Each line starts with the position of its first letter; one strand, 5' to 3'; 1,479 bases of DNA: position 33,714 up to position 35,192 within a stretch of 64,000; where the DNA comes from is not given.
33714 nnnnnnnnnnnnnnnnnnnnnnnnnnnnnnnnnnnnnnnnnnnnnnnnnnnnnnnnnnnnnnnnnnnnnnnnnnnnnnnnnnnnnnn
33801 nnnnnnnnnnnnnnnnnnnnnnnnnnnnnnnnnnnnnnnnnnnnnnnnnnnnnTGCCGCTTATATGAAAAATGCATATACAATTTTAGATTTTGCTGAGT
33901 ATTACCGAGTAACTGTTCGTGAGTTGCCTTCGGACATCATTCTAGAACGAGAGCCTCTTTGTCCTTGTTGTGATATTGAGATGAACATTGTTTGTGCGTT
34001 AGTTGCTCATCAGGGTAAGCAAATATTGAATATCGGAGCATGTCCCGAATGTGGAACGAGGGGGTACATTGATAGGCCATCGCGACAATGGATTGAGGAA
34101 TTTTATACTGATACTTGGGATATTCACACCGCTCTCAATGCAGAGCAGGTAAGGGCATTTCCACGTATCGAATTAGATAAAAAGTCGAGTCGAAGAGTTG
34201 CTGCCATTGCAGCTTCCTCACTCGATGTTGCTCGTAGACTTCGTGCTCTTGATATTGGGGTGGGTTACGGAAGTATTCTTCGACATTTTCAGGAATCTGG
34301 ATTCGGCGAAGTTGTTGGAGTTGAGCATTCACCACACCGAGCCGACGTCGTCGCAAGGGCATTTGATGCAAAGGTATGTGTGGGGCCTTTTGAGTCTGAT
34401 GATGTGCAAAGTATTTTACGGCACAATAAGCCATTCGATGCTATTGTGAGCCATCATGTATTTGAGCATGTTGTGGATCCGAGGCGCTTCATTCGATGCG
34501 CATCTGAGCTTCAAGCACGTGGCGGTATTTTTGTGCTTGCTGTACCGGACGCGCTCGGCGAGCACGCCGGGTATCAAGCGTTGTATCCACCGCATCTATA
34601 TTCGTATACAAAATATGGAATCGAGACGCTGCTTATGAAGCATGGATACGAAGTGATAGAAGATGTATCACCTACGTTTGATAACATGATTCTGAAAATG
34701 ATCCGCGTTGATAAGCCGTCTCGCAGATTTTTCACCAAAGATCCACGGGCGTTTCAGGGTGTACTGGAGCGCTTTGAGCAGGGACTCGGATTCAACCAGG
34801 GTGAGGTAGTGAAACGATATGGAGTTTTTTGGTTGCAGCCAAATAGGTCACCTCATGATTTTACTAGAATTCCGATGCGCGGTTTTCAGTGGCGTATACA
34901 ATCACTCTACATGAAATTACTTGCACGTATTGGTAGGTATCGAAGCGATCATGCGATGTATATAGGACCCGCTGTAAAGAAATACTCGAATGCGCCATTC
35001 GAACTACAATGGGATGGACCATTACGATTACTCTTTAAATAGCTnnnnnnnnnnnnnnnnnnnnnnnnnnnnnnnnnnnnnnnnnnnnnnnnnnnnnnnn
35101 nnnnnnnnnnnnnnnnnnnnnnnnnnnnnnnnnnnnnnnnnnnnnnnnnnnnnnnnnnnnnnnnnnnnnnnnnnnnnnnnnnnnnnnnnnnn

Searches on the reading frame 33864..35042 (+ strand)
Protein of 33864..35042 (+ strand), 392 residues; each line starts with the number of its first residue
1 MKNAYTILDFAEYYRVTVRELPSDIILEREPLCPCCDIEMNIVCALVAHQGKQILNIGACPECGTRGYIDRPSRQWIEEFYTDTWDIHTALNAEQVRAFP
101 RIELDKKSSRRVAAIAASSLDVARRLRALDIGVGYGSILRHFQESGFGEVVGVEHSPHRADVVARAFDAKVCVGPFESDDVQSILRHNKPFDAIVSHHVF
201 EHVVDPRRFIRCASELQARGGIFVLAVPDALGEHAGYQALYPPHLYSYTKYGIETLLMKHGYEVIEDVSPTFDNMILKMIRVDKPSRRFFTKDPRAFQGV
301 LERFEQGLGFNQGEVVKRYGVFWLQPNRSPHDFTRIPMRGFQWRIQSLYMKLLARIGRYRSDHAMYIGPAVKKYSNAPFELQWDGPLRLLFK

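Call 18: search_protein_families(library=pfam, proteins=[window:33864-35042:+], max_evalue=0.0001)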
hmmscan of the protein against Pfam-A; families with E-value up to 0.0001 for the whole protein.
window:33864-35042:+ (392 aa): 5 families
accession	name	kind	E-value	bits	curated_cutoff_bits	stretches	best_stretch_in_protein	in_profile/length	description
PF13489.12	Methyltransf_23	-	1.2e-18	67.8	27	1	123-266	21-163/164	Methyltransferase domain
PF08241.18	Methyltransf_11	-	1e-11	45.7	21.2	1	129-225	1-95/95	Methyltransferase domain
PF08242.18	Methyltransf_12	-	1.7e-10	42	30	1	129-223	1-98/98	Methyltransferase domain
PF13649.12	Methyltransf_25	-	1.3e-09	39.1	27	1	129-221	2-97/97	Methyltransferase domain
PF13847.12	Methyltransf_31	-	4e-07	30.3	27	1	126-233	5-117/145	Methyltransferase domain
